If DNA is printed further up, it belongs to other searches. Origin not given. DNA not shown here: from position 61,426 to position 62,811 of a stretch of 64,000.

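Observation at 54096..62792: G-protein signalling neighbourhood: three G-alpha genes around a folliculin gene, one of them a degenerate pseudo-GTPase in tandem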

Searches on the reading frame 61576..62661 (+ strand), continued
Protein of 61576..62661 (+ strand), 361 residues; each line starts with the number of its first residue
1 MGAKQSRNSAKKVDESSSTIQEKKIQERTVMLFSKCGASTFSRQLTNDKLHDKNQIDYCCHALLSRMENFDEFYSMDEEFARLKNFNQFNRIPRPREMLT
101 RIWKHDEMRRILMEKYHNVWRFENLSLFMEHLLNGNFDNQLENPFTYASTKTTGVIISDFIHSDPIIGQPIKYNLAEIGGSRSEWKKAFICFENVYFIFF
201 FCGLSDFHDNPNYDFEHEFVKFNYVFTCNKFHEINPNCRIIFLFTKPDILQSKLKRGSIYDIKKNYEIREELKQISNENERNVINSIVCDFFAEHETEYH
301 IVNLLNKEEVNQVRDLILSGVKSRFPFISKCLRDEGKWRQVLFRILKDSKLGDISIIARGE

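Call 71: find_encoding_contigs(protein=P0102, flank=5000, max_places=1)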
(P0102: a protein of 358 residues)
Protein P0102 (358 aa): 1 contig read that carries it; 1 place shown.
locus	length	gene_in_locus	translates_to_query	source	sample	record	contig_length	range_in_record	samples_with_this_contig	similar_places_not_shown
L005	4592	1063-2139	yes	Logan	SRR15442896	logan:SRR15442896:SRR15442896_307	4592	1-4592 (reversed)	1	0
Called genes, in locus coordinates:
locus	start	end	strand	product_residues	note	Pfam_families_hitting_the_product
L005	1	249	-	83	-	?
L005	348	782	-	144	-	-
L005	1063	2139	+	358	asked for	PF00503:G-alpha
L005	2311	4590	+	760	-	?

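Call 78: search_protein_families(library=pfam, alignment_id=A3, max_evalue=0.001)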
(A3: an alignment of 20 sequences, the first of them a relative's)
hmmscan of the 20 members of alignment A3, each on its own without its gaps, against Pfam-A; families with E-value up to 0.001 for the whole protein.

A. member 1, P0001 (361 aa): 1 family
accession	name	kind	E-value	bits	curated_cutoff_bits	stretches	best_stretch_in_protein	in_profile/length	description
PF00503.26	G-alpha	-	5.8e-17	62.3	48.8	1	58-315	83-327/333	G-protein alpha subunit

B. families by the number of members that match (of 20 scanned): 3 families
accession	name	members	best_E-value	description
PF00503.26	G-alpha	20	4.8e-76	G-protein alpha subunit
PF00025.27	Arf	7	2.1e-10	ADP-ribosylation factor family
PF20720.3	nSTAND3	1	6.1e-05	Novel STAND NTPase 3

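Call 79: list_cluster_members(proteins=[P0001, P0003, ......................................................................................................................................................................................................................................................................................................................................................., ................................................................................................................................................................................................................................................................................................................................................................])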
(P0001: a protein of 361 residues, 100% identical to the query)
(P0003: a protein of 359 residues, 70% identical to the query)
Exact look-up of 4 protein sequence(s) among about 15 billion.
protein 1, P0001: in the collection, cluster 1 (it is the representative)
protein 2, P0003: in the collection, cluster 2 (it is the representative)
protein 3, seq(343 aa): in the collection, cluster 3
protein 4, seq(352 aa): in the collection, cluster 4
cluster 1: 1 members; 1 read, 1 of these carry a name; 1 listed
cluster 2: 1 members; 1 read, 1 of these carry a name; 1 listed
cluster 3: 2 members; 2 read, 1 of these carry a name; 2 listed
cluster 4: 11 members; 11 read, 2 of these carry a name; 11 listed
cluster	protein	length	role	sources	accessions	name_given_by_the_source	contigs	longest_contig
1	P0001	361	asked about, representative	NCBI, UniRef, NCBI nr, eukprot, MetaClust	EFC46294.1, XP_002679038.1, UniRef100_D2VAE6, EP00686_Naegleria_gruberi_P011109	predicted protein [Naegleria gruberi] | Predicted protein n=1 Tax=Naegleria gruberi TaxID=5762 RepID=D2VAE6_NAEGR | uncharacterized protein NAEGRDRAFT_65833 [Naegleria gruberi]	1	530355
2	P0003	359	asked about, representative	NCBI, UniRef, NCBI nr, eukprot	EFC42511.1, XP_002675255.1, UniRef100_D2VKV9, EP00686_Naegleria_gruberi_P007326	predicted protein [Naegleria gruberi] | Predicted protein n=1 Tax=Naegleria gruberi TaxID=5762 RepID=D2VKV9_NAEGR | uncharacterized protein NAEGRDRAFT_50404 [Naegleria gruberi]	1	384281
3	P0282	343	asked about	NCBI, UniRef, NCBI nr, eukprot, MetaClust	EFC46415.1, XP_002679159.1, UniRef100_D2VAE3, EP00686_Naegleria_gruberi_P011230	predicted protein [Naegleria gruberi] | Predicted protein n=1 Tax=Naegleria gruberi TaxID=5762 RepID=D2VAE3_NAEGR | uncharacterized protein NAEGRDRAFT_47943 [Naegleria gruberi]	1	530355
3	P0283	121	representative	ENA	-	-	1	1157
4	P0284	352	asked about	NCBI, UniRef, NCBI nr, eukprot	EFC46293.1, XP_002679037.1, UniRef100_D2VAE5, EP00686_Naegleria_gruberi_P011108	predicted protein [Naegleria gruberi] | Predicted protein n=1 Tax=Naegleria gruberi TaxID=5762 RepID=D2VAE5_NAEGR | uncharacterized protein NAEGRDRAFT_38654 [Naegleria gruberi]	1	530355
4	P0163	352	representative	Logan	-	-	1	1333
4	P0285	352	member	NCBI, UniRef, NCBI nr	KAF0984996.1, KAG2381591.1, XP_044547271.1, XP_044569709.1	hypothetical protein C9374_005975 [Naegleria lovaniensis] | Uncharacterized protein n=2 Tax=Naegleria TaxID=5761 RepID=A0AA88KML4_NAELO | uncharacterized protein C9374_005975 [Naegleria lovaniensis]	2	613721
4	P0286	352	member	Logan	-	-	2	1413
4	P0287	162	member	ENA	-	-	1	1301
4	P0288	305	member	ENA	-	-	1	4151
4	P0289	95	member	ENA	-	-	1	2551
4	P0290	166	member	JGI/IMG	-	-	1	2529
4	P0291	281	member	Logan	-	-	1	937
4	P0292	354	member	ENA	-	-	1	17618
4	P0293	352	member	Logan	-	-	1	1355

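Call 80: find_encoding_contigs(protein=P0285, flank=10000, max_places=3)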
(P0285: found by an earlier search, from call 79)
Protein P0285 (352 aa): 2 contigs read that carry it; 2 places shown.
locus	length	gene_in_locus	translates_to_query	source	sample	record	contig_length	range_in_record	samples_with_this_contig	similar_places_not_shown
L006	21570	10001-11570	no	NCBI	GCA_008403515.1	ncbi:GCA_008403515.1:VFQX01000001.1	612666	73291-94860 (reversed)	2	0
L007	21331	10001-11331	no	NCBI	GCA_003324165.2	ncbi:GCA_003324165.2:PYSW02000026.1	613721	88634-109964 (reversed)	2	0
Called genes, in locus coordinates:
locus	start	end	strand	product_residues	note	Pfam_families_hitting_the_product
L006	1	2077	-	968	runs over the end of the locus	PF24780:WD40_MABP1-WDR62_1st, PF24817:WD40_WDHD1_1st (faint), PF00036:EF-hand_1 (faint), PF13405:EF-hand_6 (faint), PF13833:EF-hand_8 (faint), PF17958:EF-hand_13, PF13202:EF-hand_5 (faint), PF13499:EF-hand_7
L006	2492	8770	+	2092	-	PF00270:DEAD, PF04851:ResIII, PF00271:Helicase_C (weak), PF26076:WHD_DDX60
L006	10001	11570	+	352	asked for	PF00503:G-alpha, PF00025:Arf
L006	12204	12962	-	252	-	-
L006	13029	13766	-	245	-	-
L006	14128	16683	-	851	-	-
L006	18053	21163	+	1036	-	PF08240:ADH_N (weak)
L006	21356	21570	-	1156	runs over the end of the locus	PF11704:Folliculin (weak), PF27109:SMCR8_C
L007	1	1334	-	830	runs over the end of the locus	PF00036:EF-hand_1 (faint), PF13405:EF-hand_6 (faint), PF13833:EF-hand_8 (faint), PF17958:EF-hand_13, PF13202:EF-hand_5 (faint), PF13499:EF-hand_7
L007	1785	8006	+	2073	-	PF00270:DEAD, PF04851:ResIII, PF00271:Helicase_C (weak), PF26076:WHD_DDX60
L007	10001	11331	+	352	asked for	PF00503:G-alpha, PF00025:Arf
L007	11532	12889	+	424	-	PF00503:G-alpha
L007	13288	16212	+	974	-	PF08240:ADH_N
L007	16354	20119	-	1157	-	PF11704:Folliculin (faint), PF27109:SMCR8_C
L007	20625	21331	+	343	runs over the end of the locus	PF00503:G-alpha, PF00025:Arf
